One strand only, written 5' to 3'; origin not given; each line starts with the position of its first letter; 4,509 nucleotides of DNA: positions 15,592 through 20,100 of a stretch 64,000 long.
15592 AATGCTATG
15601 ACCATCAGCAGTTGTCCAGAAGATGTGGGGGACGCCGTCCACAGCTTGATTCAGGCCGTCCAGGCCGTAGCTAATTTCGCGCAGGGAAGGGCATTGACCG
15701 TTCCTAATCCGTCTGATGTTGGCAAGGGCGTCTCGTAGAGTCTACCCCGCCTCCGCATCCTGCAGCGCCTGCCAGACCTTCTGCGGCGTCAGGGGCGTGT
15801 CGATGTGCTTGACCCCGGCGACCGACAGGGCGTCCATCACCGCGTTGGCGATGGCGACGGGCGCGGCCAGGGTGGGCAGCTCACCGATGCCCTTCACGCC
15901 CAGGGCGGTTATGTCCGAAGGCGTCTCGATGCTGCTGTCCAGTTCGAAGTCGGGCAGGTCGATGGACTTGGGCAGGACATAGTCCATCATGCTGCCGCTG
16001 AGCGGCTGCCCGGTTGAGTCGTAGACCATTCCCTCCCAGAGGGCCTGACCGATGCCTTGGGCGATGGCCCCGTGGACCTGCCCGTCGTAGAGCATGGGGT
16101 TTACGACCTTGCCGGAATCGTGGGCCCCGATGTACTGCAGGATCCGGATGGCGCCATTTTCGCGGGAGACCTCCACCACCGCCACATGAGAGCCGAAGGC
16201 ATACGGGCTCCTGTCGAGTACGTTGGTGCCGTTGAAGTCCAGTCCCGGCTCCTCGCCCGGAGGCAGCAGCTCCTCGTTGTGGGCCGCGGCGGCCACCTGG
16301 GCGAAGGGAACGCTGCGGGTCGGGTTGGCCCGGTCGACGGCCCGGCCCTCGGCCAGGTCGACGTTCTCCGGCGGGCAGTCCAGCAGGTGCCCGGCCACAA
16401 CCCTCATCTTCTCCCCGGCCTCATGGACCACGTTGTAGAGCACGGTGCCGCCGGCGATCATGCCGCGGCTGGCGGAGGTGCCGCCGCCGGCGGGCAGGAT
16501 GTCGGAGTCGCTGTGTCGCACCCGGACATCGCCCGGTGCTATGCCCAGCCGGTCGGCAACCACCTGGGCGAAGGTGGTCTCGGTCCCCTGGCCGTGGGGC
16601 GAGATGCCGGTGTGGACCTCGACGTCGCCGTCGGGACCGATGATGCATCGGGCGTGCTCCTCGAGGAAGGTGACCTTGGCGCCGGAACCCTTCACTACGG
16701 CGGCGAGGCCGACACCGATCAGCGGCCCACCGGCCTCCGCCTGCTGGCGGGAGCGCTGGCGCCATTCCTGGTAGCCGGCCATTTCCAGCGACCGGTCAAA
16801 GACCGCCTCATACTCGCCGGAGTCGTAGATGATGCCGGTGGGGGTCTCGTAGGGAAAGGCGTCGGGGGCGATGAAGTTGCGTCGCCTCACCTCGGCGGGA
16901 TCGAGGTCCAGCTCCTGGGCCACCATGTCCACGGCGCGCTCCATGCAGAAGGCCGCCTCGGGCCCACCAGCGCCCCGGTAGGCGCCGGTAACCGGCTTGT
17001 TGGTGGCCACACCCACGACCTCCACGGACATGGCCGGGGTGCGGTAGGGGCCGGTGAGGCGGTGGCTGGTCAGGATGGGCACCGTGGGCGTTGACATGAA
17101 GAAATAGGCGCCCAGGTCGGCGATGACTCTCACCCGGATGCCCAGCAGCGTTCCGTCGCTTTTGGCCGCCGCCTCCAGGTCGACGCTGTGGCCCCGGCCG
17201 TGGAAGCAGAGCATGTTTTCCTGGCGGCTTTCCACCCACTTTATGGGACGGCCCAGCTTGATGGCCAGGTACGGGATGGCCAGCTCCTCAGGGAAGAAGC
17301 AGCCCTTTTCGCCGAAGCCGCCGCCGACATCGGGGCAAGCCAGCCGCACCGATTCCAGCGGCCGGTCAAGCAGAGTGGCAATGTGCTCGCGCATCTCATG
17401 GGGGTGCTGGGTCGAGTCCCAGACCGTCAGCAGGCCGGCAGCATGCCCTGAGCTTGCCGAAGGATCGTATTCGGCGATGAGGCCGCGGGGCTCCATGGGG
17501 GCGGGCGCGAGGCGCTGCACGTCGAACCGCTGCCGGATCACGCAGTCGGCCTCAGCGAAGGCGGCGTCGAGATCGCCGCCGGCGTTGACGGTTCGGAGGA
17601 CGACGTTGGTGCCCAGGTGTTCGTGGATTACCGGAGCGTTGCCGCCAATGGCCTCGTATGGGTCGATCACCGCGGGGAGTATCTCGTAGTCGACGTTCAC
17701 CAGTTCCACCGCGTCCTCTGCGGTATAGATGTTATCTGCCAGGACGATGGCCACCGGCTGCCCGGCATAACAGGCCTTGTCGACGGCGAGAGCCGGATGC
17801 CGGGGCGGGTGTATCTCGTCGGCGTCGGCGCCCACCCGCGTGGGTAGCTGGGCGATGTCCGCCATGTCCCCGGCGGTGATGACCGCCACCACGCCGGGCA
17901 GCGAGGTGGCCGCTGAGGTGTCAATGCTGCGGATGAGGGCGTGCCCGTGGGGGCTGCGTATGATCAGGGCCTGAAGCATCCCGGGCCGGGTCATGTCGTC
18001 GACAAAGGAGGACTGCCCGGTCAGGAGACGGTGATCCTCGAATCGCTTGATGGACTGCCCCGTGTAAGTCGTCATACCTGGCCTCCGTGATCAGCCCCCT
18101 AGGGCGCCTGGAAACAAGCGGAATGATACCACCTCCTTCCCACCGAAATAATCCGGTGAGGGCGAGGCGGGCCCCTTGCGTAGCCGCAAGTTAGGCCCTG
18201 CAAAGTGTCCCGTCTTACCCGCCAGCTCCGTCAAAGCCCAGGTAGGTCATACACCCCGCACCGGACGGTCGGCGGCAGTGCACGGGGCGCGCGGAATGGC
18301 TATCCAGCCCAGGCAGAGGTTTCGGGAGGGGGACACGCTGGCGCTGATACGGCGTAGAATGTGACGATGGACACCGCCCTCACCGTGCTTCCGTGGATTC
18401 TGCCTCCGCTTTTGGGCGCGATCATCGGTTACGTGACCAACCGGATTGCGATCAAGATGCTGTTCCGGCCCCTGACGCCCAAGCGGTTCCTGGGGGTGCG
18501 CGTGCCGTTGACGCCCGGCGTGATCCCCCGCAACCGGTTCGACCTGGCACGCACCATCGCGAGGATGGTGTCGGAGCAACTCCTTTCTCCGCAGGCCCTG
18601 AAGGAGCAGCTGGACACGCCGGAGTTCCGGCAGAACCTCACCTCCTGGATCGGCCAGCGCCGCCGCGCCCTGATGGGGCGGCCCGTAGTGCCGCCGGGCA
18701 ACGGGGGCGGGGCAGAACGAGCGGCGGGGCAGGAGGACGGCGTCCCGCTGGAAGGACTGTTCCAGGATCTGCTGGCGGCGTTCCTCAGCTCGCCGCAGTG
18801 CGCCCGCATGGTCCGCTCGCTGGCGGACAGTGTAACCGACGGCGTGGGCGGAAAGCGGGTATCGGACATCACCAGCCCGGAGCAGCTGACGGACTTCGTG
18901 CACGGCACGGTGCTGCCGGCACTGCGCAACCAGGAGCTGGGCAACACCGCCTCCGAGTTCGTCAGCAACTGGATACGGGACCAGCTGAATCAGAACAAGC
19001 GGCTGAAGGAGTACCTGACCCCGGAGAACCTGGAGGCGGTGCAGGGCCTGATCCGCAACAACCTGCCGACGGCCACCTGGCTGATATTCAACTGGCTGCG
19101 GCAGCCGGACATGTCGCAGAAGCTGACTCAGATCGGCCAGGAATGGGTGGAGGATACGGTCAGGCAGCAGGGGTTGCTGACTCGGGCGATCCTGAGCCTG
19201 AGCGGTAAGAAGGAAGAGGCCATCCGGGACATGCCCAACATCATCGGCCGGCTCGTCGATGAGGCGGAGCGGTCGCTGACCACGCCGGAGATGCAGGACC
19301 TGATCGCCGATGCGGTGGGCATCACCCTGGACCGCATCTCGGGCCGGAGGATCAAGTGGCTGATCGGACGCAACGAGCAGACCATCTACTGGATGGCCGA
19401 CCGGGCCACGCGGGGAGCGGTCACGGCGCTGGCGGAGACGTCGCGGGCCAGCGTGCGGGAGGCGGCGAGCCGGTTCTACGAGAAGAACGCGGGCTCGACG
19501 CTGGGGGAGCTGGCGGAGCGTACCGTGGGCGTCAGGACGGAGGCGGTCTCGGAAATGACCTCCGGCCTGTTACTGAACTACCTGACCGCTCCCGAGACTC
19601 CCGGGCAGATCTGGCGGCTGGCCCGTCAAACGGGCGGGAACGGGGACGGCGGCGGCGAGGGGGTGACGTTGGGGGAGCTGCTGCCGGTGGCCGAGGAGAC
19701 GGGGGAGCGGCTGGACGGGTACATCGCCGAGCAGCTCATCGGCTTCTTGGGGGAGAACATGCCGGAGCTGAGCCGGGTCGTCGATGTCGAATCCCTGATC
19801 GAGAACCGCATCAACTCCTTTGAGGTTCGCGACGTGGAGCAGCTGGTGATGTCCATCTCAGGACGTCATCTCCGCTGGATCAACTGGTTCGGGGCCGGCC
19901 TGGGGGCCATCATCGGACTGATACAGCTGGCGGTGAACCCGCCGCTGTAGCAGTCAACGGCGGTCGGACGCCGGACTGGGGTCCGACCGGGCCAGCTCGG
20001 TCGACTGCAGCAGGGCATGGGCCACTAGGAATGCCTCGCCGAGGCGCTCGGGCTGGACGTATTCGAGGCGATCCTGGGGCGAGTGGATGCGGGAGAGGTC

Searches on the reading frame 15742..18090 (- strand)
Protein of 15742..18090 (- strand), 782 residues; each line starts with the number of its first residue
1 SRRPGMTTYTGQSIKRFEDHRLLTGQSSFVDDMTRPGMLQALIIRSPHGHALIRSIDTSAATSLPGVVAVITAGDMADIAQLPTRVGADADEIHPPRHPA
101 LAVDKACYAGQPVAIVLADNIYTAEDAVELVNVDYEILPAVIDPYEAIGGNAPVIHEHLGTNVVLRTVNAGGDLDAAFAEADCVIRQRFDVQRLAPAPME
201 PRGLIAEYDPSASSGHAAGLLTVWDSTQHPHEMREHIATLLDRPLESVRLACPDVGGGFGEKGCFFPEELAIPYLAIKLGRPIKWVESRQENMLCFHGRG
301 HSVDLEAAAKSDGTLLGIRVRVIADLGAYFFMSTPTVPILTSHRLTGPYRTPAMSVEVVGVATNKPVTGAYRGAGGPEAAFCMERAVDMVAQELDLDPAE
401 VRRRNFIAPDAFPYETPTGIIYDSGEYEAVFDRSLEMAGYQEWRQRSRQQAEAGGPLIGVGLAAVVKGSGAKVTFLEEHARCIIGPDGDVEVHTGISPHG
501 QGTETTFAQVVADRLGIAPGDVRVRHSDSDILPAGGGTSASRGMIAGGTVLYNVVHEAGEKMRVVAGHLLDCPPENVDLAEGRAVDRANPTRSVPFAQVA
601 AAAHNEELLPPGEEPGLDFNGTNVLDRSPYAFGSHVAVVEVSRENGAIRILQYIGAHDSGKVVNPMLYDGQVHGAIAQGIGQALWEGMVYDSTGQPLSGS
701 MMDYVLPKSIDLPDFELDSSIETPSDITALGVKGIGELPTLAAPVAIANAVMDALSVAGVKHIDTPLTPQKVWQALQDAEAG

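Call 39: search_protein_families(library=pfam, proteins=[window:15742-18090:-], max_evalue=0.00001)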
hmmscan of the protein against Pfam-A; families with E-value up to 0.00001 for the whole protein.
window:15742-18090:- (782 aa): 3 families
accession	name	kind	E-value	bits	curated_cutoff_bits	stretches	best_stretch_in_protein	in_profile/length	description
PF02738.23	MoCoBD_1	-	2.3e-73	246.7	27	1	155-406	1-244/244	Molybdopterin cofactor-binding domain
PF20256.3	MoCoBD_2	-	3.6e-72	243.7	27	1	435-713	3-283/283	Molybdopterin cofactor-binding domain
PF01315.27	Ald_Xan_dh_C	-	5.6e-26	91.5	31.3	1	24-138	1-109/110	Aldehyde oxidase and xanthine dehydrogenase, a/b hammerhead domain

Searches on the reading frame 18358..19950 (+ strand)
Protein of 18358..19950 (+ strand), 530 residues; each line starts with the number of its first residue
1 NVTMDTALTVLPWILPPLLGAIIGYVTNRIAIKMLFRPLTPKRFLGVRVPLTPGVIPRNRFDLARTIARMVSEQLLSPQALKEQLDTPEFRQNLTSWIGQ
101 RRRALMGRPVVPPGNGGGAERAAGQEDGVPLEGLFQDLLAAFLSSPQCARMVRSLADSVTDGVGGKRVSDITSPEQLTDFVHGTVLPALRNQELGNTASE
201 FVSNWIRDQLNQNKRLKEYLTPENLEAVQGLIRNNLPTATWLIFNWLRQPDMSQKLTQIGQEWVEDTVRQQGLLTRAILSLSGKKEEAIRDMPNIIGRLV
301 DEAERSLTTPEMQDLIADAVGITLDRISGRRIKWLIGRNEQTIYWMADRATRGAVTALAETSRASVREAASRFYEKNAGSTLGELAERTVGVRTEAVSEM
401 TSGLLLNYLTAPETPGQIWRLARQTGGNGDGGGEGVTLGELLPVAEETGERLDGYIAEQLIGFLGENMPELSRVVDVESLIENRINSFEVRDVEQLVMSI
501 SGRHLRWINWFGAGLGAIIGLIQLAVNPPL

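Call 42: search_protein_families(library=pfam, proteins=[window:18358-19950:+], max_evalue=0.00001)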
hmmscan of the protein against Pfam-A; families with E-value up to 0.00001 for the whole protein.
window:18358-19950:+ (530 aa): 1 family
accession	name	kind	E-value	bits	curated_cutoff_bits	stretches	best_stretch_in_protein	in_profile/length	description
PF04286.17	DUF445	-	3.6e-39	136.2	33.8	2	20-272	3-248/368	Protein of unknown function (DUF445)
